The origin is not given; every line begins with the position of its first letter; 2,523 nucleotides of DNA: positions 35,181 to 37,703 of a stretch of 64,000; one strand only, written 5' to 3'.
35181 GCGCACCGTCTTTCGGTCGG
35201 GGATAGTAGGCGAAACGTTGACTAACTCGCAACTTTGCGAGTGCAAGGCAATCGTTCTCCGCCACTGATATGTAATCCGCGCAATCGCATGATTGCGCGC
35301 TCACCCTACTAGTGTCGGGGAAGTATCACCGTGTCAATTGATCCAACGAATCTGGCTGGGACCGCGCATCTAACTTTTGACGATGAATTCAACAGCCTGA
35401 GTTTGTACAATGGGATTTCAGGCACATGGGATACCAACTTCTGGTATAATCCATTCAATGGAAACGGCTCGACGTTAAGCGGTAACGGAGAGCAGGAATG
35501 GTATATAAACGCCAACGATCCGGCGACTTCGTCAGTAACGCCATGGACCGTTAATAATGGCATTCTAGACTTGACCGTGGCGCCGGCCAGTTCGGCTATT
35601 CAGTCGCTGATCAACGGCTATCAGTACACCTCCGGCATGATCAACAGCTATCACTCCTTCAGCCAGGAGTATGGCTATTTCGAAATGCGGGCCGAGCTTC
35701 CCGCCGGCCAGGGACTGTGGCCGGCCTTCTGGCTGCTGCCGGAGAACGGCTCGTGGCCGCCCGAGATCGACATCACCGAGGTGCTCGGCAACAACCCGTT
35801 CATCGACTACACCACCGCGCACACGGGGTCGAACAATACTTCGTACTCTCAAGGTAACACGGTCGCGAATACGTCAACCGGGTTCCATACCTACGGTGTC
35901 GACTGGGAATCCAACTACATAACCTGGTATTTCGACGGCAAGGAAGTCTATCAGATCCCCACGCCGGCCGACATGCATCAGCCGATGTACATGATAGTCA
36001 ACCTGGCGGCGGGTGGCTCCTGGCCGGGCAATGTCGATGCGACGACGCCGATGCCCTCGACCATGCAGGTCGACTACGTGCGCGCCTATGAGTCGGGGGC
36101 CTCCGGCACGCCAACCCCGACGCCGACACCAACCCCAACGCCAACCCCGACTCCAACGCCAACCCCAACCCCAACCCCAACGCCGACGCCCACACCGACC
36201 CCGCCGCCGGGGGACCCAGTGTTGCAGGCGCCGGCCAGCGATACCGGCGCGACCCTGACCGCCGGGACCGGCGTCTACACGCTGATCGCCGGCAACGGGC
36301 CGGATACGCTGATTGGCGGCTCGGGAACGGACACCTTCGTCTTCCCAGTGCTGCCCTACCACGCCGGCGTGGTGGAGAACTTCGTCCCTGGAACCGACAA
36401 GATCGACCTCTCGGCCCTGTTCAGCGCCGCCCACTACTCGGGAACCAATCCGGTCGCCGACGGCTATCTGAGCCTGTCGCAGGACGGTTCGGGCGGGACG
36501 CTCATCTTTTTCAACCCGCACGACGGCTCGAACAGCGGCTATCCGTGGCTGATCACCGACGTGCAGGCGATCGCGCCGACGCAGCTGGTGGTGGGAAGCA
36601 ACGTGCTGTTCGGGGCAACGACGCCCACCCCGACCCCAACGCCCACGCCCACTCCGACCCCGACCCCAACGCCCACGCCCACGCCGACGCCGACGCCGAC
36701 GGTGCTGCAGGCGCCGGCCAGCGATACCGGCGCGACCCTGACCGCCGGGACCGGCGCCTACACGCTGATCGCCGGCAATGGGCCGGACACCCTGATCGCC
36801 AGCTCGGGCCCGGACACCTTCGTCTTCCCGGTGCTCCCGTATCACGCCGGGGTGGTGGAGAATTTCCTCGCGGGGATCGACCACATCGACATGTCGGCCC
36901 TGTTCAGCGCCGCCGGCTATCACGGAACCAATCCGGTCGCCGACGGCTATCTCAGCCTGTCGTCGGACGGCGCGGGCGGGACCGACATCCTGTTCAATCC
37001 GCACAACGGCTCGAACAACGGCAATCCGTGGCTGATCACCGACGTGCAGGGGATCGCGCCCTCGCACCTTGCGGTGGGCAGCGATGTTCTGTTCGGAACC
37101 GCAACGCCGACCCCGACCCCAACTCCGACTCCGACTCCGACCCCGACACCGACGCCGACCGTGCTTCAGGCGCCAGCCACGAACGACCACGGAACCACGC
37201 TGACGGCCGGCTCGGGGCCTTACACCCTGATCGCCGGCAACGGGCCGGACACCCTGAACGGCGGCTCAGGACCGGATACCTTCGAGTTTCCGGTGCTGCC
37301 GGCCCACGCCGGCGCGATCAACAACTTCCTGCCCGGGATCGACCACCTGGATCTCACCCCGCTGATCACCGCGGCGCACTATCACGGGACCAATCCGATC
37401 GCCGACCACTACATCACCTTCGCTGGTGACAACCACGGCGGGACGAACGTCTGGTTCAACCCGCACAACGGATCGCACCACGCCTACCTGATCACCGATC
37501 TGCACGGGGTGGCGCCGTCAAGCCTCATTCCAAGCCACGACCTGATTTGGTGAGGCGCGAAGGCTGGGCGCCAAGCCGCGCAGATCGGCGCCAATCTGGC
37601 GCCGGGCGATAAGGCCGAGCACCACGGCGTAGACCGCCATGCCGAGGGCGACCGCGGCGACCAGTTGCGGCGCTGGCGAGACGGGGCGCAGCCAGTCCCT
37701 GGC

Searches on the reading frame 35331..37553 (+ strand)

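Call 17: search_protein_families(library=pfam, proteins=[window:35331-37553:+], max_evalue=0.00001)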
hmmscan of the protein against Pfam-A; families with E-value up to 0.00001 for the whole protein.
window:35331-37553:+ (740 aa): 3 families
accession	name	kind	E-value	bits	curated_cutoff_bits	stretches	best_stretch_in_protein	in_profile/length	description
PF00722.28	Glyco_hydro_16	-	4.3e-28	98.4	22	1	96-250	26-174/175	Glycosyl hydrolases family 16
PF03935.22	SKN1_KRE6_Sbg1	-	3e-13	49.5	30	2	165-268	351-464/501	Beta-glucan synthesis-associated protein SKN1/KRE6/Sbg1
PF08548.17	Peptidase_M10_C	-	6.5e-10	39.6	20.7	0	314-365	80-134/193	Peptidase M10 serralysin C terminal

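Call 69: search_protein_families(library=ncbifam, proteins=[window:35331-37553:+], max_evalue=1e-8)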
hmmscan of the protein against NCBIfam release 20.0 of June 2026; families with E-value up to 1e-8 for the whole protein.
window:35331-37553:+ (740 aa): 8 families
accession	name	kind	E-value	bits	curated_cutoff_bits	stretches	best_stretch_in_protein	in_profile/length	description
NF052454.1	BtaGlycanEglC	equivalog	2.1e-97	326.9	700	1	13-254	218-457/459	endo-1,3-1,4-beta-glycanase EglC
NF035945.1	Zn_serralysin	subfamily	2.3e-17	63.3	500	0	307-366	338-401/462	serralysin family metalloprotease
NF053766.1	ZapA_metallo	exception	9.7e-13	48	940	0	309-370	360-425/483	ZapA family metalloprotease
NF047856.1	BGlucanaseBglS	equivalog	1.4e-11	44.4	300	1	73-251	61-233/237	beta-glucanase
NF041449.1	K_carrageenase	equivalog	1.4e-10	40.9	350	0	183-254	202-282/283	kappa-carrageenase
NF052392.1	BetGlycExoK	equivalog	2.9e-09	36.8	350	1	73-251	69-242/261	endo-1,3-1,4-beta-glycanase ExoK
TIGR03661.1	T1SS_VCA0849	domain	4.6e-09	37.3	17.6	0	348-401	3-56/91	type I secretion C-terminal target domain-containing protein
NF033186.1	internalin_K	exception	8.4e-09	34.4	1100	0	259-291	508-540/604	class 1 internalin InlK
